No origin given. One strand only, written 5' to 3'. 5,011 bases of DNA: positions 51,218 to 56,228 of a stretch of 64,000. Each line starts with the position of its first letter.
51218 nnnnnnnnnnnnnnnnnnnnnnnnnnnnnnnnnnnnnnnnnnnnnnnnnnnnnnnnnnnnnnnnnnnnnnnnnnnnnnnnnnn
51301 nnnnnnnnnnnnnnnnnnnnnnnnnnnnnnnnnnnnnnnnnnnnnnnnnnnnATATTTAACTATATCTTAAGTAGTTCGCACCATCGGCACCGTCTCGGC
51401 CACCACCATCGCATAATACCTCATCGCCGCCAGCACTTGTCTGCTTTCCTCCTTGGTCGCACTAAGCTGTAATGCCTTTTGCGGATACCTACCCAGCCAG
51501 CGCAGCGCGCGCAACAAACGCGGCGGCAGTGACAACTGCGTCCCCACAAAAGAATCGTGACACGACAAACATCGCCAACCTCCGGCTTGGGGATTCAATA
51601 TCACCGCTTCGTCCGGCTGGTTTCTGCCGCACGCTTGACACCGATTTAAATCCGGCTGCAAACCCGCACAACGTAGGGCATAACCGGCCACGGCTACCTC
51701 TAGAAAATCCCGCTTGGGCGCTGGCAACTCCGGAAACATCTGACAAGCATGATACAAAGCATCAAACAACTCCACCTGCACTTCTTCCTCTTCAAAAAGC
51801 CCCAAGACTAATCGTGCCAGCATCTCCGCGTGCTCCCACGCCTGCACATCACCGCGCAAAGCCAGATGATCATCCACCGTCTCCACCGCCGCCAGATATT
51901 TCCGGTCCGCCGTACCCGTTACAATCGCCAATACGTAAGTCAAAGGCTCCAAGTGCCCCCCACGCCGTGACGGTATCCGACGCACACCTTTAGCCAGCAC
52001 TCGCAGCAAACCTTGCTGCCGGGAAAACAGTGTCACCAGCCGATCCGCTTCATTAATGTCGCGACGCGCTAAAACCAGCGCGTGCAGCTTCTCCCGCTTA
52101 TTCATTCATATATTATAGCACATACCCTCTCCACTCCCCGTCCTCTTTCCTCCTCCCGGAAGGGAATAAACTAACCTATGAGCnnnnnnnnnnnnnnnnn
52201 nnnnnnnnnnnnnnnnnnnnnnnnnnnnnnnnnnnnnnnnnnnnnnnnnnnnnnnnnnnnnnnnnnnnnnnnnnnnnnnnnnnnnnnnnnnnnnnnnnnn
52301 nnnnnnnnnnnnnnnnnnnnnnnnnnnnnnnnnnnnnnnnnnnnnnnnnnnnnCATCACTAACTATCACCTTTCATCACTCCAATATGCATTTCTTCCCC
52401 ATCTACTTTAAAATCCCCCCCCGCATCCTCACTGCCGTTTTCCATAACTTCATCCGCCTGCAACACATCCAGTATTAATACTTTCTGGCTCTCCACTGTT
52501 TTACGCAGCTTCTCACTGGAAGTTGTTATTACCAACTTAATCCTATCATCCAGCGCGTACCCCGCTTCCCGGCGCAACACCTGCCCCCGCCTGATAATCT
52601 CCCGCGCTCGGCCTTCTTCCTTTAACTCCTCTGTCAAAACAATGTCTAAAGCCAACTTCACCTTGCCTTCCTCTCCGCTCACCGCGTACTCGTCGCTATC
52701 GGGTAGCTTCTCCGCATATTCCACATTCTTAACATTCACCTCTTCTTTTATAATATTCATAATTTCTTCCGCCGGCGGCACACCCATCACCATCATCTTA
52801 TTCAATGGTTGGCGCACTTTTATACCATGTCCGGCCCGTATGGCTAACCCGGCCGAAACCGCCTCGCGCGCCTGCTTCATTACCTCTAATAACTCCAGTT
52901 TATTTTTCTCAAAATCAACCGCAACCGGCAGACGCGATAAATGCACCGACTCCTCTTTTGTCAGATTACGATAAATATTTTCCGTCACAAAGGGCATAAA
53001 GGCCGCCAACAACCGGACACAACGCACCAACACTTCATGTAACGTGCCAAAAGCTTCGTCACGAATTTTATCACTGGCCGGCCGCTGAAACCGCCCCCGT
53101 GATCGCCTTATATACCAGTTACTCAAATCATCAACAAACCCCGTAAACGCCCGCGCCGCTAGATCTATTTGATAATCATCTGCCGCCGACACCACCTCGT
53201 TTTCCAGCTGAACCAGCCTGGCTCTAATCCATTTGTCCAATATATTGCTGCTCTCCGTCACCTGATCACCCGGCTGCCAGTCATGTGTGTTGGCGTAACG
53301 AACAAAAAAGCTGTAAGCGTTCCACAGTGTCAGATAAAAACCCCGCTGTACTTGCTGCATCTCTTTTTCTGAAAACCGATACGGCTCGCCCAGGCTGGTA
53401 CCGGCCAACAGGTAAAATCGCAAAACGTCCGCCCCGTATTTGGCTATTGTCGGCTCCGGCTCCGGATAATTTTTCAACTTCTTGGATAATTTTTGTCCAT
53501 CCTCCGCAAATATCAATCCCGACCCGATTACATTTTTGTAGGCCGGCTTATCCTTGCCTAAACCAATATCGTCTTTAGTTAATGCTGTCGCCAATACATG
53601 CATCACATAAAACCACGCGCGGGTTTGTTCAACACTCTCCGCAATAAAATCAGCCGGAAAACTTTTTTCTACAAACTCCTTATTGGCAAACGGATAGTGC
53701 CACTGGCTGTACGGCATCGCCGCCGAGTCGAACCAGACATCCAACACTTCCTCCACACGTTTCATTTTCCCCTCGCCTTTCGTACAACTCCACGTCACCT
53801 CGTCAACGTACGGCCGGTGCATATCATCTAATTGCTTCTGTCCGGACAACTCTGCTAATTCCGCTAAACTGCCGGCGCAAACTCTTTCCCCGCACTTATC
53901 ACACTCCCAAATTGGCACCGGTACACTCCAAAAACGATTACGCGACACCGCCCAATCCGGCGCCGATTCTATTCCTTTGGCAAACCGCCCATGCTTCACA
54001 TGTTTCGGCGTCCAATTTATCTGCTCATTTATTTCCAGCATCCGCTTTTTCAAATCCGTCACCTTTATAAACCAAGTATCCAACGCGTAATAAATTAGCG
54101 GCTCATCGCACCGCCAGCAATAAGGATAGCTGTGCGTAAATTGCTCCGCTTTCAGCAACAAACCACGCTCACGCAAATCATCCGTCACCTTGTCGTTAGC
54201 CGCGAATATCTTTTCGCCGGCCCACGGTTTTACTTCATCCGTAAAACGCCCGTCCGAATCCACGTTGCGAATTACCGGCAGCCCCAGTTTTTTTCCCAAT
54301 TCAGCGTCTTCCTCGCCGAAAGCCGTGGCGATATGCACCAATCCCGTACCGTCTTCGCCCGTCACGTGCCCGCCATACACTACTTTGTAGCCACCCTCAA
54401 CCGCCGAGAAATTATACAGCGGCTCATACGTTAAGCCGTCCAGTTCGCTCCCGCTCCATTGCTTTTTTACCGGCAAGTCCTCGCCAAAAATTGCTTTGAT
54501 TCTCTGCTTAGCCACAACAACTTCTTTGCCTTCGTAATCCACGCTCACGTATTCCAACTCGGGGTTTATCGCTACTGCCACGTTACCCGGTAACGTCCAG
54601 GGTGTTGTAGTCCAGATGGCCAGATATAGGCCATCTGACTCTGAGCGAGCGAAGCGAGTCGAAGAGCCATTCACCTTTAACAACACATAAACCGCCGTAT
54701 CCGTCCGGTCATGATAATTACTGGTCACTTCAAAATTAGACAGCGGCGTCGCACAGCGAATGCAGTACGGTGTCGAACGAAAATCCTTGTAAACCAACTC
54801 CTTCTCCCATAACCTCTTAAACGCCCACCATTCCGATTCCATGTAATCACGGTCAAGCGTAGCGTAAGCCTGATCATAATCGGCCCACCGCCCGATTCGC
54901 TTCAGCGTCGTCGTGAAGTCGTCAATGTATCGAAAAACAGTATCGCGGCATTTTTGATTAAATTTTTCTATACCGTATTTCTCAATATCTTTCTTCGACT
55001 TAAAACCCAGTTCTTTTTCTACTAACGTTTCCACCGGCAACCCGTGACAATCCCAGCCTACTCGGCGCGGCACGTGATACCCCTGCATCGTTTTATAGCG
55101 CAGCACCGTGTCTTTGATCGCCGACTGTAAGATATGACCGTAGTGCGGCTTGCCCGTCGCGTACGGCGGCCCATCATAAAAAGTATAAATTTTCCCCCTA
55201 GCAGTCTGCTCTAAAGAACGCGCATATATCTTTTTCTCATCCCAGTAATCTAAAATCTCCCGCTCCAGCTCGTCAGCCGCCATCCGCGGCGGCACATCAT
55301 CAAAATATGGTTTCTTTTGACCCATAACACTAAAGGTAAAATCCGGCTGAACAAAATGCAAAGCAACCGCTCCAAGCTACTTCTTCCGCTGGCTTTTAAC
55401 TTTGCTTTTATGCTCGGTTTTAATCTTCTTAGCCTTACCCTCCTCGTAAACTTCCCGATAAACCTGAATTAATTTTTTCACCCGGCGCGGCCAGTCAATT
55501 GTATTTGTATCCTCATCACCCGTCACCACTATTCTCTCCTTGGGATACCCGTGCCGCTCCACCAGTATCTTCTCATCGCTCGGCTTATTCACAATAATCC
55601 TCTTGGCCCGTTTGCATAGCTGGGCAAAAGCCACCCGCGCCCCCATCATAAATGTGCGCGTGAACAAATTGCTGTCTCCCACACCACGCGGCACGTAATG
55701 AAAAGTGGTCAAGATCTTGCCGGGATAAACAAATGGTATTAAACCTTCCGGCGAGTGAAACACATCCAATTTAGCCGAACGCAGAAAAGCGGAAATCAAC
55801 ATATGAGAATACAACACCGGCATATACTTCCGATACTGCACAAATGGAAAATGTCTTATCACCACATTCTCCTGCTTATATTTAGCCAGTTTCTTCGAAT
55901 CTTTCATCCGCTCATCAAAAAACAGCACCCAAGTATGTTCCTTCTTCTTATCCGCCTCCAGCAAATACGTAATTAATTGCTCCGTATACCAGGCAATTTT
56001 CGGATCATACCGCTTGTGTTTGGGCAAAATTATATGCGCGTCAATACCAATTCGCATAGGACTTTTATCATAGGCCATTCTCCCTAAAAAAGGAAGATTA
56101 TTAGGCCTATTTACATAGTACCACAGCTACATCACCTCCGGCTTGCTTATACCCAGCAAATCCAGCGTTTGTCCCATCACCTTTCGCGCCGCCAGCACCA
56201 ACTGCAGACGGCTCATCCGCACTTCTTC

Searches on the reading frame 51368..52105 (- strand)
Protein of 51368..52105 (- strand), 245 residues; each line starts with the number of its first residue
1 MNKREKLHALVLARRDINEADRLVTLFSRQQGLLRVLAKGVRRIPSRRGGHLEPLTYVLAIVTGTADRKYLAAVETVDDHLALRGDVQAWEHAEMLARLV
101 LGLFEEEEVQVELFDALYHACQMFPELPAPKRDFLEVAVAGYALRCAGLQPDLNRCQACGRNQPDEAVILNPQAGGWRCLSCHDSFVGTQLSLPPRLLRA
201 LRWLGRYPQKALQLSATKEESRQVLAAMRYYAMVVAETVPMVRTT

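Call 39: search_protein_families(library=pfam, proteins=[window:51368-52105:-], max_evalue=0.001)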
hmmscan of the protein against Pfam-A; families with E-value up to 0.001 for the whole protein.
window:51368-52105:- (245 aa): 3 families
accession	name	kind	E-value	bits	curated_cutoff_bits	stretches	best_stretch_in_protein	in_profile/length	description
PF11967.14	RecO_N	-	1e-16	61.1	27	1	5-77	4-77/80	Recombination protein O N terminal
PF02565.21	RecO_C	-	6.1e-14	52.5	22.1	1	86-231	3-144/157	Recombination protein O C terminal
PF24734.1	DUF7685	-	0.00092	19.5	27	0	155-191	1-40/43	Domain of unknown function (DUF7685)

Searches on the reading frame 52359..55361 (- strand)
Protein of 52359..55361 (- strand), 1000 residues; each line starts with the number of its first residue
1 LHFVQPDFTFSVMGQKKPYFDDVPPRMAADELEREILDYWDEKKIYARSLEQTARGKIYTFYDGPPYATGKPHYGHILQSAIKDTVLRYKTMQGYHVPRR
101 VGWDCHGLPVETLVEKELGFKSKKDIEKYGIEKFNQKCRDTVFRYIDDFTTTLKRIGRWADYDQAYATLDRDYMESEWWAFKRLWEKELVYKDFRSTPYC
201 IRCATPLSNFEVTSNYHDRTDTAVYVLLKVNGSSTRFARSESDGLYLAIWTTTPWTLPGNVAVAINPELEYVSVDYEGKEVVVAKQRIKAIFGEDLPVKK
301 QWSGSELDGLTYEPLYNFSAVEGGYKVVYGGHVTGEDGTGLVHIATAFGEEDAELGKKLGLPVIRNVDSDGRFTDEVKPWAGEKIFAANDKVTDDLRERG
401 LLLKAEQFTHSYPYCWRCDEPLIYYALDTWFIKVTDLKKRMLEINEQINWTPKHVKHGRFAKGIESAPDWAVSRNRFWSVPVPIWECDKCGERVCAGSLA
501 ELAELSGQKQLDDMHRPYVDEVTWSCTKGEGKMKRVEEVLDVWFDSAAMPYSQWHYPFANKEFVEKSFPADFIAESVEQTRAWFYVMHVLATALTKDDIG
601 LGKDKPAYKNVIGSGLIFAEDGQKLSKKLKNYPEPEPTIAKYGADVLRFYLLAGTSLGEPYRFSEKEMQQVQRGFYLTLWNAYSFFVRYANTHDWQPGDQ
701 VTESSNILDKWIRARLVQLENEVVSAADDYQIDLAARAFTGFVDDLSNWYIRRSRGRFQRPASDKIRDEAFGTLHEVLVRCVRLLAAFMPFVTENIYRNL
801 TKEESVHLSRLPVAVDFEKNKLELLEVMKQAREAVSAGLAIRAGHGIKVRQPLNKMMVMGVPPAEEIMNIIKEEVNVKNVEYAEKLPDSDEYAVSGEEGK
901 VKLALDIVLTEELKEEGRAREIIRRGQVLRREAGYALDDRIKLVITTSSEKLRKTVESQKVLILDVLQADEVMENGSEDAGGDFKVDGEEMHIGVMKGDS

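Call 39: search_protein_families(library=pfam, proteins=[window:52359-55361:-], max_evalue=0.001)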
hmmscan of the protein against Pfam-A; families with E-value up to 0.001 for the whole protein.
window:52359-55361:- (1000 aa): 4 families
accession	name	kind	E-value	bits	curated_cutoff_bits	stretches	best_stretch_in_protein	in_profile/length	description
PF00133.28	tRNA-synt_1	-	8.3e-132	440.3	22.7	1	36-659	2-409/414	tRNA synthetases class I (I, L, M and V)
PF08264.19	Anticodon_1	-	1e-25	90.8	25.1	1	709-854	1-145/148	Anticodon-binding domain of tRNA ligase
PF19302.4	DUF5915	-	1.4e-18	67.6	27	1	890-997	90-194/195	Domain of unknown function (DUF5915)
PF09334.17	tRNA-synt_1g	-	4.9e-15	55.6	20.1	1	66-132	8-73/391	tRNA synthetases class I (M)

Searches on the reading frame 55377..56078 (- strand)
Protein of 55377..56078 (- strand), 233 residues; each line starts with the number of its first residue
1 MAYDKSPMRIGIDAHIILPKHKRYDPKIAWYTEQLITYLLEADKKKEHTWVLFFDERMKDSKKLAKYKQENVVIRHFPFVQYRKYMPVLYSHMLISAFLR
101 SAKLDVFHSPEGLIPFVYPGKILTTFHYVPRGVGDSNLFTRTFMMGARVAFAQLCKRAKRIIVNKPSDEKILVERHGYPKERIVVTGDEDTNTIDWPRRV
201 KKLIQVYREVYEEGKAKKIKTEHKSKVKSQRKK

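Call 39: search_protein_families(library=pfam, proteins=[window:55377-56078:-], max_evalue=0.001)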
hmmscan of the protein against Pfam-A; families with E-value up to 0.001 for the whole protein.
window:55377-56078:- (233 aa): 1 family
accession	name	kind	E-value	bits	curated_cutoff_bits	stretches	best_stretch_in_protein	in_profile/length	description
PF13439.12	Glyco_transf_4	-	8.3e-07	29.6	28.5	1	35-185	7-161/170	Glycosyltransferase Family 4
